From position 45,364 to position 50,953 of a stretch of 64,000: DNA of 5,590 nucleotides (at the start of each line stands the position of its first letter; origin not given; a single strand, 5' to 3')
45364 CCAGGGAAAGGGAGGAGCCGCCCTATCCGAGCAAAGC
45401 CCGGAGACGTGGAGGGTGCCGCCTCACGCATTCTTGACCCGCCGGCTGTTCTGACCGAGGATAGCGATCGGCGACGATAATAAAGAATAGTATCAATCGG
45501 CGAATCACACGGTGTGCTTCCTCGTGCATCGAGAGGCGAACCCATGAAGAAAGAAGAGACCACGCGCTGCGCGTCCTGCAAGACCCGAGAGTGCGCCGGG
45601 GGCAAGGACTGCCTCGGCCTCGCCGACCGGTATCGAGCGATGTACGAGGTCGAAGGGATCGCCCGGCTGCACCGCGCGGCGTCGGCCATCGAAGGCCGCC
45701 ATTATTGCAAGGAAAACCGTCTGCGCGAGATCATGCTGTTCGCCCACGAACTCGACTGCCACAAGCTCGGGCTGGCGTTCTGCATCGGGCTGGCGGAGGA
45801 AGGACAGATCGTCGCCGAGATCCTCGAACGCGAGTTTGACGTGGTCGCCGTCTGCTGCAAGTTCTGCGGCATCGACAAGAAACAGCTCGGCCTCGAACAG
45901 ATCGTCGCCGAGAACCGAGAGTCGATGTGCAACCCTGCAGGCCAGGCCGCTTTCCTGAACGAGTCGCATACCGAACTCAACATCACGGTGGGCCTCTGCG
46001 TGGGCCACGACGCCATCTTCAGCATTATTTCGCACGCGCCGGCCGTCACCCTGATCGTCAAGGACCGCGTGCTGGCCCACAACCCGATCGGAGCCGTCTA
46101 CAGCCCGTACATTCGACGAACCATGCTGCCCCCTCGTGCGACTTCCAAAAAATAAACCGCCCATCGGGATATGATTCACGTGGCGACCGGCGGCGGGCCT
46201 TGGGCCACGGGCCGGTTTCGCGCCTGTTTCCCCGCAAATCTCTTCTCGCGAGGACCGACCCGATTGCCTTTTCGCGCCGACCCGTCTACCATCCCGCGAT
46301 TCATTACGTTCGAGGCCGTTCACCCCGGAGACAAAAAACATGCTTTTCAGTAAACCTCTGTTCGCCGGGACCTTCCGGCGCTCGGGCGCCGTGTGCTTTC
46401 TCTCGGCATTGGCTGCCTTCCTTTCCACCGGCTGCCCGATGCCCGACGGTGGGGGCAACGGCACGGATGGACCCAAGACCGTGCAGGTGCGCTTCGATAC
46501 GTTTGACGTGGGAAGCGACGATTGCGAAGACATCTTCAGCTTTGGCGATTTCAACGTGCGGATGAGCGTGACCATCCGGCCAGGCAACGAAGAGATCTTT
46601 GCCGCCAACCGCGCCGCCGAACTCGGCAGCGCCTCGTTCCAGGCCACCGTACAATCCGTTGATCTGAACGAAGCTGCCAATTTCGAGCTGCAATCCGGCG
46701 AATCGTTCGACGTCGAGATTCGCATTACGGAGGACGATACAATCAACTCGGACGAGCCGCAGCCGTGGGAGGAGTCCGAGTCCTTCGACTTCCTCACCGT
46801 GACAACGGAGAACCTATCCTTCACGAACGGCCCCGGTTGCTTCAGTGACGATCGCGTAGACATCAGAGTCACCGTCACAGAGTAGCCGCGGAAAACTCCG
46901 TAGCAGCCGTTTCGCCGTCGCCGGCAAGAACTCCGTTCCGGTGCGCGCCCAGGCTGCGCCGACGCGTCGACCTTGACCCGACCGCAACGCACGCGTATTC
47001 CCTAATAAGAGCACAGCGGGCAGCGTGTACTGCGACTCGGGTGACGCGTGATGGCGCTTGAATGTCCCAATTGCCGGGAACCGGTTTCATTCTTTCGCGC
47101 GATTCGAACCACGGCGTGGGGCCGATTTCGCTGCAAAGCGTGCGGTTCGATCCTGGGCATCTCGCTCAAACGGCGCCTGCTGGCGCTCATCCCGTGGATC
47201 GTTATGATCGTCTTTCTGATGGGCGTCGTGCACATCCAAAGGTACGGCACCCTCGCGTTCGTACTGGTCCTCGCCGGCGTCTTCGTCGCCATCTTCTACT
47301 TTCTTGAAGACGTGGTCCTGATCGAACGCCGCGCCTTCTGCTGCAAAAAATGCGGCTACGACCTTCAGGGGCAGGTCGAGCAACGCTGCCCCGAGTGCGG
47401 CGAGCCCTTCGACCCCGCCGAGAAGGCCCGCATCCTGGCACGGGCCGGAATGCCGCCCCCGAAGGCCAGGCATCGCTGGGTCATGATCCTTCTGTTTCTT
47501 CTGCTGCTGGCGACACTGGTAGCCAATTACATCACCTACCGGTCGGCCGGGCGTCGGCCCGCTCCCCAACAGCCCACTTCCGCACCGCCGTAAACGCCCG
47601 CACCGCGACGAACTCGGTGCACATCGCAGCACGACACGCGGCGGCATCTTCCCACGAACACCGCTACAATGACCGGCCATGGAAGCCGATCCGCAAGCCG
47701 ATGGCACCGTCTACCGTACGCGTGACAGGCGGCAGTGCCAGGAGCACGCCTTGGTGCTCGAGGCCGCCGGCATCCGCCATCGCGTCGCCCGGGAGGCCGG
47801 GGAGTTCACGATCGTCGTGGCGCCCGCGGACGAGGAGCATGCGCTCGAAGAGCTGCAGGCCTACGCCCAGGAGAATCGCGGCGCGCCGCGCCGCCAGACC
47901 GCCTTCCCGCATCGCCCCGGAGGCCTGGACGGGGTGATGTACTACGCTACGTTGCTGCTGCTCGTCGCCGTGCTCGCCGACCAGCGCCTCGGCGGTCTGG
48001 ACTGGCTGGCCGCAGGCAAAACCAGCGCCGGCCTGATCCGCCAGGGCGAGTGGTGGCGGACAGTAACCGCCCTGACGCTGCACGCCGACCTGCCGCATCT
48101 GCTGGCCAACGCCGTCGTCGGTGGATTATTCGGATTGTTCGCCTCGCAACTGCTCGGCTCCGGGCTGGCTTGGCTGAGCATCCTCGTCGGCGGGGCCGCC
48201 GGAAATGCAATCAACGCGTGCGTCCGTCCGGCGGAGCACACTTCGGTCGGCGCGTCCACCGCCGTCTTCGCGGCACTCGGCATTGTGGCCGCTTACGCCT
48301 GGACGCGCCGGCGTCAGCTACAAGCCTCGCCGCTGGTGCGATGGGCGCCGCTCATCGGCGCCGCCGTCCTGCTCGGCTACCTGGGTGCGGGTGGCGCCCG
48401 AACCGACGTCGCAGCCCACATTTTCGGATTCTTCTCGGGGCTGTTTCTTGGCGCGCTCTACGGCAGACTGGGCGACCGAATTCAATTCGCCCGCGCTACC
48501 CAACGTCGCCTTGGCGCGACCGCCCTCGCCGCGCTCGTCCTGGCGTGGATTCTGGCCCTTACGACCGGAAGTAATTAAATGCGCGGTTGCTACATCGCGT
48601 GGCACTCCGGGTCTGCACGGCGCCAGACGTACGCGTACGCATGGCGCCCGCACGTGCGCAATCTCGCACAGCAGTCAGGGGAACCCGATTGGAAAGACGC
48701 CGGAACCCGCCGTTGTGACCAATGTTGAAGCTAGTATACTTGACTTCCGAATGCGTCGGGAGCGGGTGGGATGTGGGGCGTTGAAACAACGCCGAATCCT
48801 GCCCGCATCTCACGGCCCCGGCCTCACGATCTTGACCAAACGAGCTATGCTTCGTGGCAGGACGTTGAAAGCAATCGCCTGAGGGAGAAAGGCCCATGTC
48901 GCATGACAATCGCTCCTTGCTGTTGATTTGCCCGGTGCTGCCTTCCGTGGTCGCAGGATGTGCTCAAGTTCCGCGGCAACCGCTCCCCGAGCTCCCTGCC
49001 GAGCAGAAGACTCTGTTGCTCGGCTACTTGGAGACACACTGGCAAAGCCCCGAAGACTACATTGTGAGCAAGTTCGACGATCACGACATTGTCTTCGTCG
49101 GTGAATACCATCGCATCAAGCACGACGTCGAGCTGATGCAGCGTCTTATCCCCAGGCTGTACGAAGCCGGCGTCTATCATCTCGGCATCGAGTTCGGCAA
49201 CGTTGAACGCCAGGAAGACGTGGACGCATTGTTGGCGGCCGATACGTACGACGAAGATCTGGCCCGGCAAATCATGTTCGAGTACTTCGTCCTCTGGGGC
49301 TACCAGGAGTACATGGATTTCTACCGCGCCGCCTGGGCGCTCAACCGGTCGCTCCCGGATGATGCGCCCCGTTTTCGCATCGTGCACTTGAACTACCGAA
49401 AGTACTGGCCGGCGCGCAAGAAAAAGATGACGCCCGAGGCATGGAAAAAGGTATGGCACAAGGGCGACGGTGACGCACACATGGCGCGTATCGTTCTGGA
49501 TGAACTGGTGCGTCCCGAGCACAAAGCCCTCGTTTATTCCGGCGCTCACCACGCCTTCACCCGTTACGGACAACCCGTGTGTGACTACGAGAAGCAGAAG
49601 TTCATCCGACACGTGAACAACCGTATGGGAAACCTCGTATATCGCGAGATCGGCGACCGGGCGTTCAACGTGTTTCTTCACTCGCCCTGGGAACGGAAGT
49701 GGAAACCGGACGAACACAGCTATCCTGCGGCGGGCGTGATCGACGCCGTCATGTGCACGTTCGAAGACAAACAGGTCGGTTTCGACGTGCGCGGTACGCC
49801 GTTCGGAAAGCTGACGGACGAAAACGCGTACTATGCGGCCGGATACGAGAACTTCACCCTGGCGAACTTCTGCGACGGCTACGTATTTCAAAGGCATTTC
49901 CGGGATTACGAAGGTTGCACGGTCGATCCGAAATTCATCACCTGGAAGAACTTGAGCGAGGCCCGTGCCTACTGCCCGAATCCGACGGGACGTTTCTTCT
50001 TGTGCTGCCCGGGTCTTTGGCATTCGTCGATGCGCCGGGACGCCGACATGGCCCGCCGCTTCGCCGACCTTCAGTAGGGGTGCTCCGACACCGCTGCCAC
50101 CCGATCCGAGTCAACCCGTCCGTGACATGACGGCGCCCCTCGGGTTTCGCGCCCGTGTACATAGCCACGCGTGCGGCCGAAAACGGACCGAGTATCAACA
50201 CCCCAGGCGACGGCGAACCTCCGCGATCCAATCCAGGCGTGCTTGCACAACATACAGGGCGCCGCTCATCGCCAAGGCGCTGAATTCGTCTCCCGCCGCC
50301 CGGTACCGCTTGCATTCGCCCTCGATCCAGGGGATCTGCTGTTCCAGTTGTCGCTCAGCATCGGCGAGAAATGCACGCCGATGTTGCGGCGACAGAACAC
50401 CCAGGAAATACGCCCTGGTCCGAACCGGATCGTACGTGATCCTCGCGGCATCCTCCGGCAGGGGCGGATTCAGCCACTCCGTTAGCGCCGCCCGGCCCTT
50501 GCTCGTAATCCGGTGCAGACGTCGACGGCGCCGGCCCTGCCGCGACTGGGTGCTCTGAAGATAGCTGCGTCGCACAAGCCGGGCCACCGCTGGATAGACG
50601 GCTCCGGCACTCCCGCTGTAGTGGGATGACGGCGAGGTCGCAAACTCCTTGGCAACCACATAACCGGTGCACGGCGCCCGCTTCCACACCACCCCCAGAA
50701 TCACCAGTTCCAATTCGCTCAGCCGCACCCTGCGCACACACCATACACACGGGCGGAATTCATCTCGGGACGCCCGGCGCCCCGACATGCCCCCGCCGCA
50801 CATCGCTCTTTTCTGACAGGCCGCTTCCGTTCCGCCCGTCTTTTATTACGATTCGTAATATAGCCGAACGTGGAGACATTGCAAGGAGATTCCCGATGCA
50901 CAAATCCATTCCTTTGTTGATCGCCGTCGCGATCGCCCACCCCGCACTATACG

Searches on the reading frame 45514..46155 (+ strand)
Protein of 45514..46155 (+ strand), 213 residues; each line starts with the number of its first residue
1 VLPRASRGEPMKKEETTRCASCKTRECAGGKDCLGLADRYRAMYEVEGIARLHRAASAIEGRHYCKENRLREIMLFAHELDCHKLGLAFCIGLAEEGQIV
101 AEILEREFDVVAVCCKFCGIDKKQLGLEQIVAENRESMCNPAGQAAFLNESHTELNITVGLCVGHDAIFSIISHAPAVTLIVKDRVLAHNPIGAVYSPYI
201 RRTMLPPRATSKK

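Call 35: search_protein_families(library=pfam, proteins=[window:45514-46155:+], max_evalue=0.001)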
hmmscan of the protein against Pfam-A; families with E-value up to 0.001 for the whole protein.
window:45514-46155:+ (213 aa): 1 family
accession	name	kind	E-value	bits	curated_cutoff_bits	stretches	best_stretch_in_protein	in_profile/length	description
PF08901.16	DUF1847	-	8.4e-48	162.3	25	1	39-180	12-157/157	Protein of unknown function (DUF1847)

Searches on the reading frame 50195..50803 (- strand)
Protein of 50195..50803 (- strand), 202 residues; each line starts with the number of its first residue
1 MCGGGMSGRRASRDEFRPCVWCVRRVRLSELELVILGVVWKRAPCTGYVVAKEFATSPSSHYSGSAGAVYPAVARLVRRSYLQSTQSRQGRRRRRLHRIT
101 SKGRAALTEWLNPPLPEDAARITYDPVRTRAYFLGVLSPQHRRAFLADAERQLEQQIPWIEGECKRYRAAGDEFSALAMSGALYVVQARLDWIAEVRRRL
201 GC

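Call 36: search_protein_families(library=pfam, proteins=[window:50195-50803:-], max_evalue=0.001)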
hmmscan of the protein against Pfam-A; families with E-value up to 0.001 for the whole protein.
window:50195-50803:- (202 aa): 1 family
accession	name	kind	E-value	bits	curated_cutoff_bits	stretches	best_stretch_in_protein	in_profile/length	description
PF03551.20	PadR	-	7.6e-12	45.5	27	1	35-109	1-75/75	Transcriptional regulator PadR-like family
